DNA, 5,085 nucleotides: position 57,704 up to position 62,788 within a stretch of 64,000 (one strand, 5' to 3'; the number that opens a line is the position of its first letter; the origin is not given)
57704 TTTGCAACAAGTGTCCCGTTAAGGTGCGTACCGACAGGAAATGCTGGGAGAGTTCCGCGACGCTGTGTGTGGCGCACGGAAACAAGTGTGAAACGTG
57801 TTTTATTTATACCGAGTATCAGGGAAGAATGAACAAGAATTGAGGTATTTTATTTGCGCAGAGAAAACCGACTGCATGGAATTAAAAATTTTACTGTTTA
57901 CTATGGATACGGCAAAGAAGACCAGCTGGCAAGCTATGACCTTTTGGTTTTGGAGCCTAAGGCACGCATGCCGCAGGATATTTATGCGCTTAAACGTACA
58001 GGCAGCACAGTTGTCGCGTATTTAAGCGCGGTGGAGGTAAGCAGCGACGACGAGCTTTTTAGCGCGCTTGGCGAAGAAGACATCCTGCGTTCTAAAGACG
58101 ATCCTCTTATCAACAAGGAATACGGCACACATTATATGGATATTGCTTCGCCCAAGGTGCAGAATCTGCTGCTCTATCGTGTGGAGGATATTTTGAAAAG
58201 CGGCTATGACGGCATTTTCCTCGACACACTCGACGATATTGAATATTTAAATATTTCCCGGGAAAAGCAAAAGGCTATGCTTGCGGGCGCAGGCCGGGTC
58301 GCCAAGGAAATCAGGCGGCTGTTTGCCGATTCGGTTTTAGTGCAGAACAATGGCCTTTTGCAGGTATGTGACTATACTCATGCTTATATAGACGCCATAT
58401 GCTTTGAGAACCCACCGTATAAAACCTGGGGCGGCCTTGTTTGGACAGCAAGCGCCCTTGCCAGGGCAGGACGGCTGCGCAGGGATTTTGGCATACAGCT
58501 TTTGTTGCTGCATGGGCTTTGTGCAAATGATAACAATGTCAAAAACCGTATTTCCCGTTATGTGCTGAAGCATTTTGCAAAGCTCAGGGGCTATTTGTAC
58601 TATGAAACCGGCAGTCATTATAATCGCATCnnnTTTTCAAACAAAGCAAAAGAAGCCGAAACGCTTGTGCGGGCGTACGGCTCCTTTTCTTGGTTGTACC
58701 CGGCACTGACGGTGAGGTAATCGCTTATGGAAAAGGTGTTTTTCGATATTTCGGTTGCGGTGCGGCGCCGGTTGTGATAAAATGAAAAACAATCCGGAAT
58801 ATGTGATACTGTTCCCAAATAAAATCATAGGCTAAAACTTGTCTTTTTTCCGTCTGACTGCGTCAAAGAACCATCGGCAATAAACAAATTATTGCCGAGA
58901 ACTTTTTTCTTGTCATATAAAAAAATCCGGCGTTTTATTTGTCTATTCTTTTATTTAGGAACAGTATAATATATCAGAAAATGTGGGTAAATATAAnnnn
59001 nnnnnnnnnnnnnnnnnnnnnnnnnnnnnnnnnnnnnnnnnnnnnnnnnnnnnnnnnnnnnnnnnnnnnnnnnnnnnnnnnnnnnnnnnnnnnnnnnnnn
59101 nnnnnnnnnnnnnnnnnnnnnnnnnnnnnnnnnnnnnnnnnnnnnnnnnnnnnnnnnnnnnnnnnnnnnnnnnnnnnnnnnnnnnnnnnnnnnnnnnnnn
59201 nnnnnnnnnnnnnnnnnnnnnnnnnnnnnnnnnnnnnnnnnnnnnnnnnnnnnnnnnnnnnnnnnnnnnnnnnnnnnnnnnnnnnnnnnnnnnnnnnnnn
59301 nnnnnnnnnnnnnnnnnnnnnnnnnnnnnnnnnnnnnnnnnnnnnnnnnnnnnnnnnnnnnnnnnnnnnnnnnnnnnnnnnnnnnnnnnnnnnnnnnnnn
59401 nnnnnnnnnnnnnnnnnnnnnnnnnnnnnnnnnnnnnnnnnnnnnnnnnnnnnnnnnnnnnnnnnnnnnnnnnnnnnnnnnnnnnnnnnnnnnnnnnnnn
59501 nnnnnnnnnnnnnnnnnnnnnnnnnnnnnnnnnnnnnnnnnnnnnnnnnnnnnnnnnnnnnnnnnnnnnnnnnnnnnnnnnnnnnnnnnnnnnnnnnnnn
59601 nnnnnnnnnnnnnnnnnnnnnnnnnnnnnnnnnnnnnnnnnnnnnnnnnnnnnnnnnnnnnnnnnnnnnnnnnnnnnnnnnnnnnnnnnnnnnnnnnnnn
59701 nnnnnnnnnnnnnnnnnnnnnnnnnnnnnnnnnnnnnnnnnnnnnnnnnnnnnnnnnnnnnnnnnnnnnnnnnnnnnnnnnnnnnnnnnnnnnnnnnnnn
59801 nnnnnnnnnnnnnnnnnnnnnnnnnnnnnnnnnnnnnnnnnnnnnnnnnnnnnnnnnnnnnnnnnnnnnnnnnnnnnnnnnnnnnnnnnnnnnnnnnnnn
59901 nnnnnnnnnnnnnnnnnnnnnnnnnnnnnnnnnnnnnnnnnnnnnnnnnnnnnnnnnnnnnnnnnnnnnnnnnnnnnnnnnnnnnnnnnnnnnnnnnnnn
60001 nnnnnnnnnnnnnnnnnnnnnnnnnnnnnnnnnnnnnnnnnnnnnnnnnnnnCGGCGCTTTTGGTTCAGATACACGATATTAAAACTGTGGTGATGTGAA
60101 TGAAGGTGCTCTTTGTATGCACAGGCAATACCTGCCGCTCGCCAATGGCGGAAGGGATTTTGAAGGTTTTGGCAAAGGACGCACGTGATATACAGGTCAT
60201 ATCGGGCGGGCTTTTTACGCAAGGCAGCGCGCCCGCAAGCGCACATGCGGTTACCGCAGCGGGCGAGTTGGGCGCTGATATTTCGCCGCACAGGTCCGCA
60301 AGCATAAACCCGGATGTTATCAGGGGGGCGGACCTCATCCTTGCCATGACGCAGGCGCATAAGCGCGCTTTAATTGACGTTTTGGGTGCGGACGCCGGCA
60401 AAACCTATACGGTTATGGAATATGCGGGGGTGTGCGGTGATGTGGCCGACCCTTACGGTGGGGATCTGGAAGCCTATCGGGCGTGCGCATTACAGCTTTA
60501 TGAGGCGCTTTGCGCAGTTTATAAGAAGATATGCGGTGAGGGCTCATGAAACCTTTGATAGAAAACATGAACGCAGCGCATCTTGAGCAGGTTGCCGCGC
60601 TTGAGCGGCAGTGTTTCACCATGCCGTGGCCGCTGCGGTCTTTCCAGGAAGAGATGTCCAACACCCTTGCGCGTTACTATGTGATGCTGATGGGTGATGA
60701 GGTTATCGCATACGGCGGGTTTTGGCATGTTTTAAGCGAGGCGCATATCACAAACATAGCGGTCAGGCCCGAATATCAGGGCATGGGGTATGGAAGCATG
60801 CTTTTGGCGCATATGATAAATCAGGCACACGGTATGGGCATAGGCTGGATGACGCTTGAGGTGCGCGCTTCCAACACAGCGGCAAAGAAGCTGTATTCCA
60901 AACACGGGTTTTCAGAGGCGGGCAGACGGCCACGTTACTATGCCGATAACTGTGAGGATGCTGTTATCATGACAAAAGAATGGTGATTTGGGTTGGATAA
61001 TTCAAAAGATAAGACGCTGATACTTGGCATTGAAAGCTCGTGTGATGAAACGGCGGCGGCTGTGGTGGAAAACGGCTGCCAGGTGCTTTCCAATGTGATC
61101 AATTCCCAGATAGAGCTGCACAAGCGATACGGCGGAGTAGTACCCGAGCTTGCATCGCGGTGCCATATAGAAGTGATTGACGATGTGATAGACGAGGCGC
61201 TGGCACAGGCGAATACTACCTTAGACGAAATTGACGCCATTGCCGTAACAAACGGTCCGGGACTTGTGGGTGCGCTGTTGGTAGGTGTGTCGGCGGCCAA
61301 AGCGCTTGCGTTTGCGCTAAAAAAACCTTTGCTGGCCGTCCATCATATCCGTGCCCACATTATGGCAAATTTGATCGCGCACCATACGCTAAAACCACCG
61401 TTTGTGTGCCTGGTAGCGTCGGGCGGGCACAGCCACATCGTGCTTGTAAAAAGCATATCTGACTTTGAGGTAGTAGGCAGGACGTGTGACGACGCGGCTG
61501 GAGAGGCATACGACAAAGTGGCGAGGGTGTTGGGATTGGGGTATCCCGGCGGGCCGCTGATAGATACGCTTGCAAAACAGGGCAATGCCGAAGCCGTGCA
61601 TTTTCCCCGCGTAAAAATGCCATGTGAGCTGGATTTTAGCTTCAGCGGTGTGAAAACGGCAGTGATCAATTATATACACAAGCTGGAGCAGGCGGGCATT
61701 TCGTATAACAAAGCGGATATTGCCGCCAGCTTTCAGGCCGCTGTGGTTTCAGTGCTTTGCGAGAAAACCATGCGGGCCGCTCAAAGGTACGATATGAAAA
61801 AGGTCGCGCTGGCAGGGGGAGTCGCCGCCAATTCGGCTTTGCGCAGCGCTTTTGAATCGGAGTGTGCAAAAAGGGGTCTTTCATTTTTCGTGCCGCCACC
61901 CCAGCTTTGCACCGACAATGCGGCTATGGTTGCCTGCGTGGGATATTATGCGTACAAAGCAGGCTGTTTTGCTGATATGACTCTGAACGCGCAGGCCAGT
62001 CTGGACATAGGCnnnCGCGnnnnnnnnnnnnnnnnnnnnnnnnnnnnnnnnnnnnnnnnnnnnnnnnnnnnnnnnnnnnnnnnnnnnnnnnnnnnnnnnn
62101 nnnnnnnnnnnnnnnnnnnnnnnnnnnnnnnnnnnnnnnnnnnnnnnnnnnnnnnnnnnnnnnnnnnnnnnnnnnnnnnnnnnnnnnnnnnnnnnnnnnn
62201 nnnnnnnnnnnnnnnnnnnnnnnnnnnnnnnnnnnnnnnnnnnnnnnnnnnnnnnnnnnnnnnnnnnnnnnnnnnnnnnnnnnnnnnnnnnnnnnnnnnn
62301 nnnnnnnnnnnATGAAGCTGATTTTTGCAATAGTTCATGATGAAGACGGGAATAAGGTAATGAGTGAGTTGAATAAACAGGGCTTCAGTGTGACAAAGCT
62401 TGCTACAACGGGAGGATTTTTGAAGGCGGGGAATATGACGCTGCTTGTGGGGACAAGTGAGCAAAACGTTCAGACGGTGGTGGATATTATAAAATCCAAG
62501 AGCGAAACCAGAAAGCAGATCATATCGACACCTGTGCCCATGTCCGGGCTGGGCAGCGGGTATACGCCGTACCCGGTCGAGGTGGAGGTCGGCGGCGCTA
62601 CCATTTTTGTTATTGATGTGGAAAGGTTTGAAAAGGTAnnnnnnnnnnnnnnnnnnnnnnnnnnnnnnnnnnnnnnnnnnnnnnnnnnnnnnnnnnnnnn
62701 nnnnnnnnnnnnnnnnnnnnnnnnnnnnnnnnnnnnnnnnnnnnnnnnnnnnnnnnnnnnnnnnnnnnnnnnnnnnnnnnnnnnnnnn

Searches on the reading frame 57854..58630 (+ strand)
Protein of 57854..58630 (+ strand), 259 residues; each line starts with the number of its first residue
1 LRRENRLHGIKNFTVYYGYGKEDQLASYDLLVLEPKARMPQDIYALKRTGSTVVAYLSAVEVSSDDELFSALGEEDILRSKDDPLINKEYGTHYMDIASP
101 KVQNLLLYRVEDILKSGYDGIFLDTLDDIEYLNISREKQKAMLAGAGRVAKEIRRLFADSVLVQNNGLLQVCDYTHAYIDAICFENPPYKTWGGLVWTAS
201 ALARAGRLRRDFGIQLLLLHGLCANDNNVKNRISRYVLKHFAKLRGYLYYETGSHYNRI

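Call 6: search_protein_families(library=pfam, proteins=[window:57854-58630:+], max_evalue=0.01)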
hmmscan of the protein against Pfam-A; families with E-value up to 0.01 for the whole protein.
window:57854-58630:+ (259 aa): 2 families
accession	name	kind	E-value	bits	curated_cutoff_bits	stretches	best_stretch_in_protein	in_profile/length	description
PF03537.19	Glyco_hydro_114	-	1e-11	45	27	1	26-185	18-172/231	Glycoside-hydrolase family GH114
PF14885.12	GHL15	-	1.6e-05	25.4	27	1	79-193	49-169/271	Hypothetical glycosyl hydrolase family 15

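Call 8: search_protein_families(library=ncbifam, proteins=[window:57854-58630:+], max_evalue=0.01)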
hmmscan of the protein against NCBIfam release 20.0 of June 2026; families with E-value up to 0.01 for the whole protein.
window:57854-58630:+ (259 aa): 1 family
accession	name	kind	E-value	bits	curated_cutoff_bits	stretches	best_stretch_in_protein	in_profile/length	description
TIGR01370.1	TIGR01370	hypoth_equivalog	0.00019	20.6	181.25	1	39-168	83-215/315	MJ1477/TM1410 family putative glycoside hydrolase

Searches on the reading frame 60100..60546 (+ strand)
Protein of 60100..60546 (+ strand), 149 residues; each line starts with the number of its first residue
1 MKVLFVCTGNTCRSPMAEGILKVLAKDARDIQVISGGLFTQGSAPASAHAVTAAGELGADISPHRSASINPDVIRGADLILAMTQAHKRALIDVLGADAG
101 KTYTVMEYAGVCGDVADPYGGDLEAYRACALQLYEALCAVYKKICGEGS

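Call 10: search_protein_families(library=pfam, proteins=[window:60100-60546:+], max_evalue=0.001)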
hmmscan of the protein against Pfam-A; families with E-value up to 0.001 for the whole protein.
window:60100-60546:+ (149 aa): 1 family
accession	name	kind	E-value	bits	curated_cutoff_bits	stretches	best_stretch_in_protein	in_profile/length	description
PF01451.26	LMWPc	-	3.8e-25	89.2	23.2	1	3-136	1-139/144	Low molecular weight phosphotyrosine protein phosphatase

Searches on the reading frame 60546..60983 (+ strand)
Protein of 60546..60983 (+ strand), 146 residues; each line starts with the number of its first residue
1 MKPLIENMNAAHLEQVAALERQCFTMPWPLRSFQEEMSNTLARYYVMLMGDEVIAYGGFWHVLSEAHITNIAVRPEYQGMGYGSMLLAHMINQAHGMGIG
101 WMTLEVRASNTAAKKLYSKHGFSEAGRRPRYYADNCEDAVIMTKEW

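Call 10: search_protein_families(library=pfam, proteins=[window:60546-60983:+], max_evalue=0.001)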
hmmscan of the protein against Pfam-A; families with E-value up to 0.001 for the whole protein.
window:60546-60983:+ (146 aa): 8 families
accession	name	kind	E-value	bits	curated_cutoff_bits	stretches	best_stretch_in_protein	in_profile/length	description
PF00583.31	Acetyltransf_1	-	2.8e-20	73.2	20.7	1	14-122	2-116/116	Acetyltransferase (GNAT) family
PF13508.13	Acetyltransf_7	-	9.5e-16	58.4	27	1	42-124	3-84/84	Acetyltransferase (GNAT) domain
PF13673.13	Acetyltransf_10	-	7.9e-14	52.2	23.6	1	31-127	20-112/128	Acetyltransferase (GNAT) domain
PF08445.16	FR47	-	1.7e-08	34.8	22.1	1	66-125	22-80/86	FR47-like protein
PF13302.13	Acetyltransf_3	-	8.9e-07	30.1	25.4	1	24-122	28-137/138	Acetyltransferase (GNAT) domain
PF13480.13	Acetyltransf_6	-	3e-06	27.9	22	1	14-102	36-132/143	Acetyltransferase (GNAT) domain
PF13527.13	Acetyltransf_9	-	4.2e-06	27.2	25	1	8-122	5-124/127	Acetyltransferase (GNAT) domain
PF13420.13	Acetyltransf_4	-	0.0008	19.9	24.3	0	54-135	61-147/155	Acetyltransferase (GNAT) domain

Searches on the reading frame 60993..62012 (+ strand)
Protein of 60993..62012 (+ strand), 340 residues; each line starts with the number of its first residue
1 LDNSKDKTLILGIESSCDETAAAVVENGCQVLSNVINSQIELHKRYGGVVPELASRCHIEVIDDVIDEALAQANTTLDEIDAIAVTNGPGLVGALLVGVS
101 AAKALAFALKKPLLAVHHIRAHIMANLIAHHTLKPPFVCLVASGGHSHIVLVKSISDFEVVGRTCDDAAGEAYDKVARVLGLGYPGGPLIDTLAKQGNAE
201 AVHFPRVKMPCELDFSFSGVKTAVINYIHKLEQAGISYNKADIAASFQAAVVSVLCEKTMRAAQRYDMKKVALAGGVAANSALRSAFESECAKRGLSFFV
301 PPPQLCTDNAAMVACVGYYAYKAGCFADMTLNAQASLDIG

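Call 10: search_protein_families(library=pfam, proteins=[window:60993-62012:+], max_evalue=0.001)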
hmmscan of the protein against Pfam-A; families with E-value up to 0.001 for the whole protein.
window:60993-62012:+ (340 aa): 3 families
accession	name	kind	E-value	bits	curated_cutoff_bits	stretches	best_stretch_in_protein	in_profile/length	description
PF00814.31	TsaD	-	5.8e-102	341.3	24.8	1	30-314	1-263/264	tRNA N6-adenosine threonylcarbamoyltransferase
PF22521.2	HypF_C_2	-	1e-09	39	27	1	236-304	162-229/241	Carbamoyltransferase, Kae1-like Domain, second subdomain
PF02543.21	Carbam_trans_N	-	1.3e-06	28.5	24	1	227-290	260-323/346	Carbamoyltransferase N-terminus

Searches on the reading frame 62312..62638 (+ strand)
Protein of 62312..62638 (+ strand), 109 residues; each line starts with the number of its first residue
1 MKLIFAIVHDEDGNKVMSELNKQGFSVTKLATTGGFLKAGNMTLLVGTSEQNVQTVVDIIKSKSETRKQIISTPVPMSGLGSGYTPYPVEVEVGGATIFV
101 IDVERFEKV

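Call 10: search_protein_families(library=pfam, proteins=[window:62312-62638:+], max_evalue=0.001)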
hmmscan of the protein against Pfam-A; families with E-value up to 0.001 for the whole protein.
window:62312-62638:+ (109 aa): 1 family
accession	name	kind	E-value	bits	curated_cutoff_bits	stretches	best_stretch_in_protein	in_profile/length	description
PF06153.16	CdAMP_rec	-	1.1e-42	145.1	27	1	1-109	1-109/109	Cyclic-di-AMP receptor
